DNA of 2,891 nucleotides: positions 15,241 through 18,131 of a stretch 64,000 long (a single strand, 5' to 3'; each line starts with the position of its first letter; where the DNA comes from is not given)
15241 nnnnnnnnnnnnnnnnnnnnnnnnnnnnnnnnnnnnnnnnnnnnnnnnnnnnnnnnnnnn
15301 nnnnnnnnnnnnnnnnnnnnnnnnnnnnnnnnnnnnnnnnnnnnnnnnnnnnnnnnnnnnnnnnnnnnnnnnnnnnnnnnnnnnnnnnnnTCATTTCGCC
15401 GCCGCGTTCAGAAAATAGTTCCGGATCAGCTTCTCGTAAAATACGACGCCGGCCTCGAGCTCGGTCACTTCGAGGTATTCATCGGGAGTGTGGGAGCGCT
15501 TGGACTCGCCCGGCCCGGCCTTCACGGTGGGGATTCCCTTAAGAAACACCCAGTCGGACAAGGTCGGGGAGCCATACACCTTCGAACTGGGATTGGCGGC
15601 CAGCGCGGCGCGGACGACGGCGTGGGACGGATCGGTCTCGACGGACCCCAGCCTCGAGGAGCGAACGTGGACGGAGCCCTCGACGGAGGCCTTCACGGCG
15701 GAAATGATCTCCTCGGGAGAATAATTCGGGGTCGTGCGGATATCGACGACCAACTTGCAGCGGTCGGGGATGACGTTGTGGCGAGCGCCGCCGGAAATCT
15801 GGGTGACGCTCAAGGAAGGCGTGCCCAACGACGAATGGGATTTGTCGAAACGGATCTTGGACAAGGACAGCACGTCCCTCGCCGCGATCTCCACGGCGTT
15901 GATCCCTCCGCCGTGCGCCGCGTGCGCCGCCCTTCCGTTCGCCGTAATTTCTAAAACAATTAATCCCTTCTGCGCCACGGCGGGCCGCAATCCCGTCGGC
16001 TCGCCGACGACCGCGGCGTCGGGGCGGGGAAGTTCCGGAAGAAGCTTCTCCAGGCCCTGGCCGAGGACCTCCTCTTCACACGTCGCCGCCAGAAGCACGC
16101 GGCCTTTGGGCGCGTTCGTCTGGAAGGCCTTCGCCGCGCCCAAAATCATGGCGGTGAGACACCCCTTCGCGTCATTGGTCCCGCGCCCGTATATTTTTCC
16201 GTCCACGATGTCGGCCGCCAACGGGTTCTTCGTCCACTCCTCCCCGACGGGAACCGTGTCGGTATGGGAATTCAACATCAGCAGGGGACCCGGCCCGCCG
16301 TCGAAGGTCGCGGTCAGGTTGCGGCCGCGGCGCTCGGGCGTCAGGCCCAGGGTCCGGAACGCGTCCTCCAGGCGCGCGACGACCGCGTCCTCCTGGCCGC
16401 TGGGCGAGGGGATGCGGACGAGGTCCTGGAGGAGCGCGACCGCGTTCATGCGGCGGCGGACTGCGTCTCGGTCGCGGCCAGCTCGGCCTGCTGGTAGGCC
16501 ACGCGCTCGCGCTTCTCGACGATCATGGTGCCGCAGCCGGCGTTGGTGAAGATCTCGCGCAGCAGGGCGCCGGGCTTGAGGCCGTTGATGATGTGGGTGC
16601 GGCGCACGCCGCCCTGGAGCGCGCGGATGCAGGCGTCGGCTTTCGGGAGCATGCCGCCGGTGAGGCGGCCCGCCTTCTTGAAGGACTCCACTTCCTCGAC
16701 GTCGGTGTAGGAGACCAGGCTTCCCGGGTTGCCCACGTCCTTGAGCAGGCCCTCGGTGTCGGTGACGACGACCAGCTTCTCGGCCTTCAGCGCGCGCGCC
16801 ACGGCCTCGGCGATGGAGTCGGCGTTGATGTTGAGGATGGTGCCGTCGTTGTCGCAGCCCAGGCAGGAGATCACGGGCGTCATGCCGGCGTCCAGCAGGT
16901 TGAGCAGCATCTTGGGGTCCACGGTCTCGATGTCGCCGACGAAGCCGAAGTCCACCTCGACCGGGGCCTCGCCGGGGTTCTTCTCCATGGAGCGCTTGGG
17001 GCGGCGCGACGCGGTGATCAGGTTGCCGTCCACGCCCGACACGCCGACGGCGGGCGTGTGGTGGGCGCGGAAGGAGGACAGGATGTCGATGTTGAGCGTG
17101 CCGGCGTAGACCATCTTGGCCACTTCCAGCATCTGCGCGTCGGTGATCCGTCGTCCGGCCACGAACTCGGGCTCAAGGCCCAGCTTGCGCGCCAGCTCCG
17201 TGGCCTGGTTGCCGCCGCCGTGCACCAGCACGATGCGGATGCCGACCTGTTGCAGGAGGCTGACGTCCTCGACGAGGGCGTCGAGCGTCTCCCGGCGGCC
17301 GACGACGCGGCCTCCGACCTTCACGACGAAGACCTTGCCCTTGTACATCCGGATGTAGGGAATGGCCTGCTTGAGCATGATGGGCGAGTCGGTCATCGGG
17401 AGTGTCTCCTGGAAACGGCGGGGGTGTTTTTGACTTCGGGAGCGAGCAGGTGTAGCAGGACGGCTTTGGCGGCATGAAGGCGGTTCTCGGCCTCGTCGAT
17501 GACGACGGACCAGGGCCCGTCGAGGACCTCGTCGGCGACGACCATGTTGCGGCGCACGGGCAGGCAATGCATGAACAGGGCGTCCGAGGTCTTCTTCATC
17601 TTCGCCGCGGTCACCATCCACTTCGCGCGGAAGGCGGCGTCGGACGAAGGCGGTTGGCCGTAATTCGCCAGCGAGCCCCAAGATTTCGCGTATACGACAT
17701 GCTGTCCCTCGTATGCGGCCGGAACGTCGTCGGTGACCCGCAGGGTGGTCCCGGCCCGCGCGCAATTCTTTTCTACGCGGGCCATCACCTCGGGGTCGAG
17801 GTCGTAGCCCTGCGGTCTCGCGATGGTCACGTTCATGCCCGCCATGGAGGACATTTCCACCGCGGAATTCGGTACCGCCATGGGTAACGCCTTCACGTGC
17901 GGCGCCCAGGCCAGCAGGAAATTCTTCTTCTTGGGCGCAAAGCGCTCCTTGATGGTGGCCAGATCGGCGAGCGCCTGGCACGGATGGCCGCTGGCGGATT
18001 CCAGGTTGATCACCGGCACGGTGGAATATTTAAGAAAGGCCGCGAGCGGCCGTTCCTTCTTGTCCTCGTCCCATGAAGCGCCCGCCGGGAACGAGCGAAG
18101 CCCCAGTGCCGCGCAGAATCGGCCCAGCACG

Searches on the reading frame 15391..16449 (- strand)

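Call 59: search_protein_families(library=pfam, proteins=[window:15391-16449:-], max_evalue=0.00001)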
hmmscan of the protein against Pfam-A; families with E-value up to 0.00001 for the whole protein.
window:15391-16449:- (352 aa): 2 families
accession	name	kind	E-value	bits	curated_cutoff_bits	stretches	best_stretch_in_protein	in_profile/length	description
PF01546.33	Peptidase_M20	-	2.1e-29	103.3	24.6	1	58-344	1-206/206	Peptidase family M20/M25/M40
PF07687.19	M20_dimer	-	4.2e-20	72.1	21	1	158-256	1-99/107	Peptidase dimerisation domain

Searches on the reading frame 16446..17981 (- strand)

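Call 59: search_protein_families(library=pfam, proteins=[window:16446-17981:-], max_evalue=0.00001)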
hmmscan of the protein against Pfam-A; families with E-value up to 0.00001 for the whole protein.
window:16446-17981:- (511 aa): 1 family
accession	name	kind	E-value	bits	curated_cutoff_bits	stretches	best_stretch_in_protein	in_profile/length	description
PF00696.33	AA_kinase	-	3.7e-50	171.3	24.9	1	216-466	1-234/234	Amino acid kinase family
